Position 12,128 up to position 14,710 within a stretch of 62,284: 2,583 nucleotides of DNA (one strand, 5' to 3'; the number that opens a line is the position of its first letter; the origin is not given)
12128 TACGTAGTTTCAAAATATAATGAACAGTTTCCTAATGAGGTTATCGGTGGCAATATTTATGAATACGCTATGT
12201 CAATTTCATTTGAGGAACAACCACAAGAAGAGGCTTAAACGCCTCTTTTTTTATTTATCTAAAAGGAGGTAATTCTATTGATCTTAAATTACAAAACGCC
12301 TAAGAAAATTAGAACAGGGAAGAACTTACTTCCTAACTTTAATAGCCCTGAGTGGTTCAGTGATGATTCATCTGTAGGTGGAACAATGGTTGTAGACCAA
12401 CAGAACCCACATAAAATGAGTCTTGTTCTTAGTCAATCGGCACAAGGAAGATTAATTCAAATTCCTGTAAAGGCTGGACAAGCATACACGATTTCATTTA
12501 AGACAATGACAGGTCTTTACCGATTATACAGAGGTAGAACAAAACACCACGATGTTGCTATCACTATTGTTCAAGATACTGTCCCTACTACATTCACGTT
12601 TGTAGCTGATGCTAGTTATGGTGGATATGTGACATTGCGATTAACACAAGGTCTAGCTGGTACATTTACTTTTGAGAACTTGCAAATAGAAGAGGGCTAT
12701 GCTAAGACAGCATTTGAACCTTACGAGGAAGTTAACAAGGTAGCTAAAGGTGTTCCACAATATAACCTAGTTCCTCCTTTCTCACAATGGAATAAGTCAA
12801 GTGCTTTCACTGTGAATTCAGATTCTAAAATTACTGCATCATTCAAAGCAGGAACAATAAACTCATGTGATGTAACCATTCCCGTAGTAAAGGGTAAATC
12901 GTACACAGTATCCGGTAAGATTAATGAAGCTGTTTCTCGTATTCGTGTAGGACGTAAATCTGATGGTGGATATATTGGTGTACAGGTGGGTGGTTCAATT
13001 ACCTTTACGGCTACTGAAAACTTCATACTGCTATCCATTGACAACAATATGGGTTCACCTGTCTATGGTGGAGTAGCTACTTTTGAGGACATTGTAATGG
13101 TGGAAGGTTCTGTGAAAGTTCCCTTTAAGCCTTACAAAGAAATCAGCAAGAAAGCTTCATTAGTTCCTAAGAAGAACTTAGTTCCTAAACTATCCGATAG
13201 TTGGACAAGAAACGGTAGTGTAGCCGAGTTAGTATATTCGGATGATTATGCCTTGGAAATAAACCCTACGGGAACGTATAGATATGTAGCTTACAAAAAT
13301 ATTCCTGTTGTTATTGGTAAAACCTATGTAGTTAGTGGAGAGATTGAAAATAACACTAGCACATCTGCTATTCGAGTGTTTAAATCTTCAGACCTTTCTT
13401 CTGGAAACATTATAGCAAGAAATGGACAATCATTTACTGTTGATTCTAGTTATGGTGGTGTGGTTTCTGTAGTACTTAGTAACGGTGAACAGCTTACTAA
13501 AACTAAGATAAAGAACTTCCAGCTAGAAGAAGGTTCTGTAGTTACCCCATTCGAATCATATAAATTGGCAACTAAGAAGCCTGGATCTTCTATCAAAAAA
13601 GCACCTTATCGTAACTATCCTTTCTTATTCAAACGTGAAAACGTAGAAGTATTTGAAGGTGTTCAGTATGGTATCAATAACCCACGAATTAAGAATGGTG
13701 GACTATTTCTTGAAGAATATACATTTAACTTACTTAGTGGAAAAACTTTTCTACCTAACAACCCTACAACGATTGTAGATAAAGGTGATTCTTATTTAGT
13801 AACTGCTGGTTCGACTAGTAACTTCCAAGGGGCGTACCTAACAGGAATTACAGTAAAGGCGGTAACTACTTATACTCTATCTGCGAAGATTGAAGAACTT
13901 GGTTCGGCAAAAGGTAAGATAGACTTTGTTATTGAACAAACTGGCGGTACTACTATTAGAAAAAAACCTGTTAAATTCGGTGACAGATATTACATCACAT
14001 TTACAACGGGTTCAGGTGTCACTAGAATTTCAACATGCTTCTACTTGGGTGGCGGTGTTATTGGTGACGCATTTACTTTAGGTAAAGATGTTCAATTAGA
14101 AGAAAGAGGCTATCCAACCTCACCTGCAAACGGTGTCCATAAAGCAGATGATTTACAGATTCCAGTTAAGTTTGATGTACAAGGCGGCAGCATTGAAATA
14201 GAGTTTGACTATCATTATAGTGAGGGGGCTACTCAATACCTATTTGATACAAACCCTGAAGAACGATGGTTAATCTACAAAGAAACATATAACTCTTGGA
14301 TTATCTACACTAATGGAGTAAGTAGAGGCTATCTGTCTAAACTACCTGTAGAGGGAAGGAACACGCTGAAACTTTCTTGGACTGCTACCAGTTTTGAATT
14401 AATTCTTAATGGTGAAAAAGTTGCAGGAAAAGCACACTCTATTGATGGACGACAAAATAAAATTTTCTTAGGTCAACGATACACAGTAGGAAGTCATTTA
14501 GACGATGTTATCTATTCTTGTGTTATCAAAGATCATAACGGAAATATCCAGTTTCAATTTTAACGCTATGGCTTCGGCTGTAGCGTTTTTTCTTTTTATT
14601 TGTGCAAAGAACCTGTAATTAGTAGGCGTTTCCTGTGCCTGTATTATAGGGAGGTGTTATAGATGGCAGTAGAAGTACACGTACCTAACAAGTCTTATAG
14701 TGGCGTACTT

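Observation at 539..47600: Invariant bipartite motif TGTCYY-N16-GCAAGT in front of eleven replication and nucleotide-metabolism transcription units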

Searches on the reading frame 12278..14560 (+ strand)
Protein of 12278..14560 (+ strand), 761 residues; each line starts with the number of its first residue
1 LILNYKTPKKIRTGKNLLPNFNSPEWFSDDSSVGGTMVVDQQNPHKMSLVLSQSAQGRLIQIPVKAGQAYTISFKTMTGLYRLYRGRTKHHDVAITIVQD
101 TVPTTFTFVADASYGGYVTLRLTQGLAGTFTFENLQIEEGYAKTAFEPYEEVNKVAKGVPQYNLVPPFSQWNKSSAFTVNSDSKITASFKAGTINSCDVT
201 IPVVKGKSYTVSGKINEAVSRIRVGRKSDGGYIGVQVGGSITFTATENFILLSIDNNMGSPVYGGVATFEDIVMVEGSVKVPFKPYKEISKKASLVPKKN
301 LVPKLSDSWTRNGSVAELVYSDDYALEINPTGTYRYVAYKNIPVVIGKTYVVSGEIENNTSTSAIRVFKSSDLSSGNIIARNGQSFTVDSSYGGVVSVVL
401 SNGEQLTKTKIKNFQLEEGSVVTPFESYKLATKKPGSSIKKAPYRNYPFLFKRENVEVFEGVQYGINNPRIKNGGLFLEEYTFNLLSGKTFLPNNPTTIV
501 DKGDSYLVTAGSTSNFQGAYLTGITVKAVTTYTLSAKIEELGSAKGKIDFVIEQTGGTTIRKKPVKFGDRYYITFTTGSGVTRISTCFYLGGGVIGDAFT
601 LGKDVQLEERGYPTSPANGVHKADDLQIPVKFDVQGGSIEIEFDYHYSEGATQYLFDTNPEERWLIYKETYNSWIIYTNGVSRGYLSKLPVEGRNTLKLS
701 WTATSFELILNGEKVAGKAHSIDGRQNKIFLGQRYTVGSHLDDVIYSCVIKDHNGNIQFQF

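Call 12: search_protein_families(library=phrogs, proteins=[window:12278-14560:+], max_evalue=0.001)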
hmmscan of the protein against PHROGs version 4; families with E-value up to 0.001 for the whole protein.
window:12278-14560:+ (761 aa): 2 families
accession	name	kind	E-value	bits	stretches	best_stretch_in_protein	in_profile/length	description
phrog_20626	-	unknown function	4.2e-27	95.7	2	107-415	212-514/893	-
phrog_18629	-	tail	2.3e-18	67.1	2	42-199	46-210/747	tail protein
